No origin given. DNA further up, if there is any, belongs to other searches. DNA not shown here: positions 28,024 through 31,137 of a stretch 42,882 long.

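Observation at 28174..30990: Five tandem T7 gp11-like tail-adaptor modules fused into one 938-aa protein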

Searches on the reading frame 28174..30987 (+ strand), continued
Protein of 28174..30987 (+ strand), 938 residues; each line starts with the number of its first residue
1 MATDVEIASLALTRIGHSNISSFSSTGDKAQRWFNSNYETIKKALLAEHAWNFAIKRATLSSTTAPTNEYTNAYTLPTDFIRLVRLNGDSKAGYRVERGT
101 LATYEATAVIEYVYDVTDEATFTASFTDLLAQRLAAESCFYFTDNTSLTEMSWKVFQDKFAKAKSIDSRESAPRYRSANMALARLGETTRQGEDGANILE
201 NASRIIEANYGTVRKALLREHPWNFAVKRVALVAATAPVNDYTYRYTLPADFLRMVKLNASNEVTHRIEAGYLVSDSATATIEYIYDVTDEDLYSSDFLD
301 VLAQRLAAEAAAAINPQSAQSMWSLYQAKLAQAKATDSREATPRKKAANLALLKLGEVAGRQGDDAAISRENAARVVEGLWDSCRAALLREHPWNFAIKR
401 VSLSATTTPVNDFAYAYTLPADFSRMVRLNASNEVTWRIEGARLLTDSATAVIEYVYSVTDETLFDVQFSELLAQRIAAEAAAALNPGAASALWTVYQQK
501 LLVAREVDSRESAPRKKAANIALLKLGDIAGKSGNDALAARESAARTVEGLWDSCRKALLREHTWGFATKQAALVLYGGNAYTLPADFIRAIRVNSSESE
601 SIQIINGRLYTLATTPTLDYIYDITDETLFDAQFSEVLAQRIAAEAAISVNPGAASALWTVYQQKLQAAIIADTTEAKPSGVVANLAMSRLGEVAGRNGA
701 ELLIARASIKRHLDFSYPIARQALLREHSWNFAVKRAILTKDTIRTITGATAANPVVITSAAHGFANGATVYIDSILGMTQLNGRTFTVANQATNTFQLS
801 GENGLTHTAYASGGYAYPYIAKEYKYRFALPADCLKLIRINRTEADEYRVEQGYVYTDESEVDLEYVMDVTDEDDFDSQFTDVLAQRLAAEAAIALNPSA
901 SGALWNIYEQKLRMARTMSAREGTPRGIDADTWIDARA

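Call 45: search_dna_similar(query=P0006, collection=phages, mode=protein, max_rows=15)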
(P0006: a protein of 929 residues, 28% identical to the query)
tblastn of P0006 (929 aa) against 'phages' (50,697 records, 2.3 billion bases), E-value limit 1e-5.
Records with a match: 190; places in all: 190; records where one place covers at least 80% of the query: 92.
Best place of each record, by identity: <60% 190.
By first word of the organism name: Vibrio 46; Pelagibacter 23; Pseudomonas 16; Escherichia 15; Xanthomonas 14; Salmonella 12; Caudoviricetes 11; Burkholderia 5; Bordetella 5; Acinetobacter 5; and 21 more.
By host as written in the record: - 54; Candidatus Pelagibacter ubique HTCC1062 14; Vibrio cholerae 2095 9; Vibrio cholerae 7; Xanthomonas albilineans CFBP2523 6; Pseudomonas aeruginosa PA14 5; Candidatus Pelagibacter sp. HTCC1062 4; Escherichia coli O157:H7 4; and 61 more.
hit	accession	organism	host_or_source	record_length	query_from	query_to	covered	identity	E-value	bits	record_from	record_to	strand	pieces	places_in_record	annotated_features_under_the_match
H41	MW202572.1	Caudoviricetes sp.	Manatee Spring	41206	1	889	81%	37.9%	1e-23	497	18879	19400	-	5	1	major capsid protein | hypothetical protein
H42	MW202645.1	Bacteriophage sp.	Manatee Spring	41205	1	889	81%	37.9%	1e-23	497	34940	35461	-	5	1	major capsid protein | hypothetical protein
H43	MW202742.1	Caudoviricetes sp.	Manatee Spring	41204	1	889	81%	37.9%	1e-23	497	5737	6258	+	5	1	major capsid protein | hypothetical protein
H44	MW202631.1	Caudoviricetes sp.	Manatee Spring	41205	1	889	81%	37.9%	1e-23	497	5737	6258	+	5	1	major capsid protein | hypothetical protein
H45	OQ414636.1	Pelagibacter phage EXVC032P Baldr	Candidadtus Pelagibacter sp. HTCC1062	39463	3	903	83%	36.4%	2e-25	515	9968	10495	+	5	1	tail tubular protein A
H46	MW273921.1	Pelagibacter phage HTVC028P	Candidatus Pelagibacter sp. HTCC1062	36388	3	875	83%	34.6%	1e-20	471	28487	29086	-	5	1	putative tail tubular A | hypothetical protein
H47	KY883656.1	Vibrio phage JSF9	Vibrio cholerae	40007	1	912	93%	30.2%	6e-13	380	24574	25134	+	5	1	hypothetical protein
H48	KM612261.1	Vibrio phage H1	Vibrio cholerae 2095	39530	1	912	93%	29.9%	9e-13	379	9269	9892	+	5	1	hypothetical protein (x2)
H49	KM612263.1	Vibrio phage H3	Vibrio cholerae 2095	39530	1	912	93%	29.9%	9e-13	379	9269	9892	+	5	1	hypothetical protein (x2)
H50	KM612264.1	Vibrio phage J2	Vibrio cholerae 2095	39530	1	912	93%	29.9%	9e-13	379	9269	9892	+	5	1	hypothetical protein (x2)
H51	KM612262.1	Vibrio phage H2 SGB-2014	Vibrio cholerae 2095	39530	1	912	93%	29.9%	9e-13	379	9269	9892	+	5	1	hypothetical protein (x2)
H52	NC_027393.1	Vibrio phage J2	Vibrio cholerae 2095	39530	1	912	93%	29.9%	9e-13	379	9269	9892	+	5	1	tail tubular protein | hypothetical protein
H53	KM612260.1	Vibrio phage CJY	Vibrio cholerae 2095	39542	1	912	93%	29.9%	9e-13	379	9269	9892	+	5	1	hypothetical protein (x2)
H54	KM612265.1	Vibrio phage J3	Vibrio cholerae 2095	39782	1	912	93%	29.9%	9e-13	379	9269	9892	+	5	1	hypothetical protein (x2)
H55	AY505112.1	Vibrio phage VP2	-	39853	1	912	93%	29.9%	9e-13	379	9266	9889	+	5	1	hypothetical protein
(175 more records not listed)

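Call 47: find_encoding_contigs(protein=P0006, flank=10000, max_places=2)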
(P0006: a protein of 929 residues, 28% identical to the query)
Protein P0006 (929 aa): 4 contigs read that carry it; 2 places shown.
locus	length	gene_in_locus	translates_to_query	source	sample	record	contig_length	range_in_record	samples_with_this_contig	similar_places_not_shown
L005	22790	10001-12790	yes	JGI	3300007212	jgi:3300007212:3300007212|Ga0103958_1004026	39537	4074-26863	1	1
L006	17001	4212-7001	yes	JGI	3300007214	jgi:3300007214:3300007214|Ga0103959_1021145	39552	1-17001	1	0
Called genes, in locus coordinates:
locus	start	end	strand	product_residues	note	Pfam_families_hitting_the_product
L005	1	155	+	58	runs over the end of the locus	-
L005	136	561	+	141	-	PF05866:RusA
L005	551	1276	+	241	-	-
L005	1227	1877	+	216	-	PF01695:IstB_IS21, PF13173:AAA_14 (weak)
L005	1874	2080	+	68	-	-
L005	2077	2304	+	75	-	-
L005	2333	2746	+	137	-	-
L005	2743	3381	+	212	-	-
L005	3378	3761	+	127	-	PF01242:PTPS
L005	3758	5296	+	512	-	-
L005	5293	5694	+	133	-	-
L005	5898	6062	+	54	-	-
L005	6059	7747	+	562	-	PF12236:Head-tail_con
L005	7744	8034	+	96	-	PF25181:Phage_Bbp19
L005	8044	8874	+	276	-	-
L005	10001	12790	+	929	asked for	PF17212:Tube (faint), PF24175:SU10_adaptor (faint)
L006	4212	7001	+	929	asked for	PF17212:Tube (faint), PF24175:SU10_adaptor (faint)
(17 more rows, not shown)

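Call 48: find_encoding_contigs(protein=P0008, flank=8000, max_places=2)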
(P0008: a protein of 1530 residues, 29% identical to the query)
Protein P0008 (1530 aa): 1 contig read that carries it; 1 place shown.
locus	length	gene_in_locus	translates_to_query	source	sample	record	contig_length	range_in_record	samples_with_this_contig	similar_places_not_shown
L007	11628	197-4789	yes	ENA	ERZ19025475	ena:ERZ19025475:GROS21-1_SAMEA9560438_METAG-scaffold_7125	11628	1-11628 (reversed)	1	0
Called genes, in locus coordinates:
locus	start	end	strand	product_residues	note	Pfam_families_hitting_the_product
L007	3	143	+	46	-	?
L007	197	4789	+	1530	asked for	PF17212:Tube (faint), PF12708:Pect-lyase_RHGA_epim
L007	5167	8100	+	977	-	PF02839:CBM_5_12 (weak)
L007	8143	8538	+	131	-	-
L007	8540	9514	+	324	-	-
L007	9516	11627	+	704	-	?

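Call 49: find_encoding_contigs(protein=P0009, flank=8000, max_places=2)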
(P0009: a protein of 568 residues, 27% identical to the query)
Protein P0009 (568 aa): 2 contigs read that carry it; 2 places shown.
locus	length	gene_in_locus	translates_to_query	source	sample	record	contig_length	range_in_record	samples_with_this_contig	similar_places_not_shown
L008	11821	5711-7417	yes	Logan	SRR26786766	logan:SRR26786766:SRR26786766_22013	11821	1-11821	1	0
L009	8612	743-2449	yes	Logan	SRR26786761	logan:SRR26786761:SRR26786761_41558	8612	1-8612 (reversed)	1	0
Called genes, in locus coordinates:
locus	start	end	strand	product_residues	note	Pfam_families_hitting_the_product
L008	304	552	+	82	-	-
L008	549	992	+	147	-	-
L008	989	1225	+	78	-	-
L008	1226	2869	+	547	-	PF12236:Head-tail_con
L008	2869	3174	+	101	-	PF25181:Phage_Bbp19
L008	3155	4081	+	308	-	-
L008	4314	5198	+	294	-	PF19821:Phage_capsid_2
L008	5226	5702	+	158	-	-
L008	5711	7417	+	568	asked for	-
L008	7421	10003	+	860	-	-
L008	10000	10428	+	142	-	-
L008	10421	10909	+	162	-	-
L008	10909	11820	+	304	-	?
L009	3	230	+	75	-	?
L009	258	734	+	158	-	-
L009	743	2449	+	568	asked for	-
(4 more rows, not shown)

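Call 56: predict_structure(alignment_id=A4)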
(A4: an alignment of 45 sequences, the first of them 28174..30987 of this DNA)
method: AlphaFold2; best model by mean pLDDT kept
length: 938 residues; sequences in the alignment: 45
mean_pLDDT: 81.6   pTM: 0.42
mean pLDDT of the five models: 81.6, 81.3, 81.1, 78.2, 77.2
residues with pLDDT >= 90: 313; 70-90: 453; 50-70: 129; < 50: 43
segments of 3 or more residues with pLDDT < 50: 745-756, 758-762, 810-819, 936-938
pLDDT, mean of each block of 10 residues (from residue 1): 89 94 93 95 93 92 79 93 82 84 89 92 94 95 93 94 82 76 70 69 83 92 90 79 89 85 79 88 92 91 93 86 91 81 70 68 62 81 89 85 82 88 87 81 89 89 86 91 85 89 77 67 70 62 80 91 87 89 91 74 87 86 88 90 89 87 87 65 82 62 67 86 92 92 53 46 64 59 70 63 59 39 77 90 75 85 92 92 93 83 91 88 59 48
secondary structure, 60 per line:
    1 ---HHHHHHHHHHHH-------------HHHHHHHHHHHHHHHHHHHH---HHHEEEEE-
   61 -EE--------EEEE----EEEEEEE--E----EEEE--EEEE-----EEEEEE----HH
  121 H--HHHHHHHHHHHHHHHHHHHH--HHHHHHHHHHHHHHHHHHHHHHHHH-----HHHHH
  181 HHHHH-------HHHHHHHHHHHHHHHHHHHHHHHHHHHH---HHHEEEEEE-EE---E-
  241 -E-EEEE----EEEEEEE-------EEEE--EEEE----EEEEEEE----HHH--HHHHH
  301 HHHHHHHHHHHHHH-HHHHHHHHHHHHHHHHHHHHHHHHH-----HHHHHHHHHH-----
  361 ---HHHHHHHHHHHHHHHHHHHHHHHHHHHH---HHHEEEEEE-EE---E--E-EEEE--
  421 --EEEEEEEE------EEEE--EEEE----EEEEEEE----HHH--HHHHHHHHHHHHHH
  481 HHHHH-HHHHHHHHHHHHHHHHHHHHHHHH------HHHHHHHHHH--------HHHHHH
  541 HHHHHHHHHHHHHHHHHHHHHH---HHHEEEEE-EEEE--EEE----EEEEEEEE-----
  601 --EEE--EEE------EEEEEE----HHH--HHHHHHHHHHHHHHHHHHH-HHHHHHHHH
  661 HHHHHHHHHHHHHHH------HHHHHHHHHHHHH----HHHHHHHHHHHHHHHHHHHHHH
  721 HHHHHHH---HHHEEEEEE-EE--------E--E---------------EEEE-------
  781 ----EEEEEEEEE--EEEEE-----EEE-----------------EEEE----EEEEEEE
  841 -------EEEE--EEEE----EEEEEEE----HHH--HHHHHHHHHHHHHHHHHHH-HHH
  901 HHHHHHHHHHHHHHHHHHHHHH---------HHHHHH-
elements in order (helices of 4 or more, strands of 3 or more residues): H4-15 H29-48 E55-59 E72-75 E80-86 E94-97 E100-103 E109-114 H124-143 H146-170 H176-185 H193-220 E227-232 E244-247 E252-258 E266-269 E272-275 E280-286 H296-314 H316-340 H346-355 H364-391 E398-403 E415-418 E423-430 E437-440 E443-446 E451-457 H467-485 H487-510 H517-526 H535-562 E569-573 E575-578 E581-583 E588-595 E603-605 E608-610 E617-622 H632-650 H652-675 H682-694 H699-727 E734-739 E770-773 E785-793 E796-800 E806-808 E826-829 E834-840 E848-851 E854-857 E862-868 H878-896 H898-922 H932-937

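Call 68: fold_search(model_id=the predicted structure, library=viral)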
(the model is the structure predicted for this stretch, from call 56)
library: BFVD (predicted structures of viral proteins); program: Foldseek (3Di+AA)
matches with E <= 10: 334; with E <= 0.001: 31
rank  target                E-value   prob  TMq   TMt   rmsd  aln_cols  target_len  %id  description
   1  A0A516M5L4            9.3e-35  1.00  0.20  0.18  22.2      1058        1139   17  (no name in the UniProt tables at hand)
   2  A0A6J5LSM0            8.9e-28  1.00  0.21  0.33  17.5       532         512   25  Uncharacterized protein [uncultured Caudovirales phage]
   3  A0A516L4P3            1.1e-24  1.00  0.20  0.28  22.3       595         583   16  (no name in the UniProt tables at hand)
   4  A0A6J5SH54            6.4e-10  1.00  0.18  0.80   9.3       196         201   26  Tail tubular protein A [uncultured Caudovirales phage]
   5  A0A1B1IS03            7.3e-10  1.00  0.18  0.81   6.8       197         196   28  (no name in the UniProt tables at hand)
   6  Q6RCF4                1.1e-09  1.00  0.18  0.23  16.0       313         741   19  Ig-like domain-containing protein [Vibrio phage VP2]
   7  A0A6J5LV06            2.2e-09  1.00  0.18  0.78   5.6       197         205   25  Uncharacterized protein [uncultured Caudovirales phage]
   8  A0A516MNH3            2.7e-09  1.00  0.18  0.78   5.9       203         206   21  (no name in the UniProt tables at hand)
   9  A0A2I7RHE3            3.5e-09  1.00  0.18  0.79   5.8       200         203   22  (no name in the UniProt tables at hand)
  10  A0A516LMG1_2          3.7e-09  1.00  0.18  0.22   8.8       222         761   22  (no name in the UniProt tables at hand)
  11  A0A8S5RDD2            4.3e-09  1.00  0.18  0.73   6.5       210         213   20  Tail tubular protein [virus sp. ctd0M1]
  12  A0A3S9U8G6            1.6e-08  1.00  0.18  0.80   4.6       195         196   17  Major tail subunit [Alteromonas phage ZP6]
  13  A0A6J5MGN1            1.8e-08  1.00  0.17  0.74   7.6       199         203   23  Tail tubular protein Gp11 [uncultured Caudovirales phage]
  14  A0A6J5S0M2            2.1e-08  1.00  0.18  0.49   9.0       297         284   24  Uncharacterized protein [uncultured Caudovirales phage]
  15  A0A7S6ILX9            8.5e-08  1.00  0.17  0.88   2.4       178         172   22  (no name in the UniProt tables at hand)
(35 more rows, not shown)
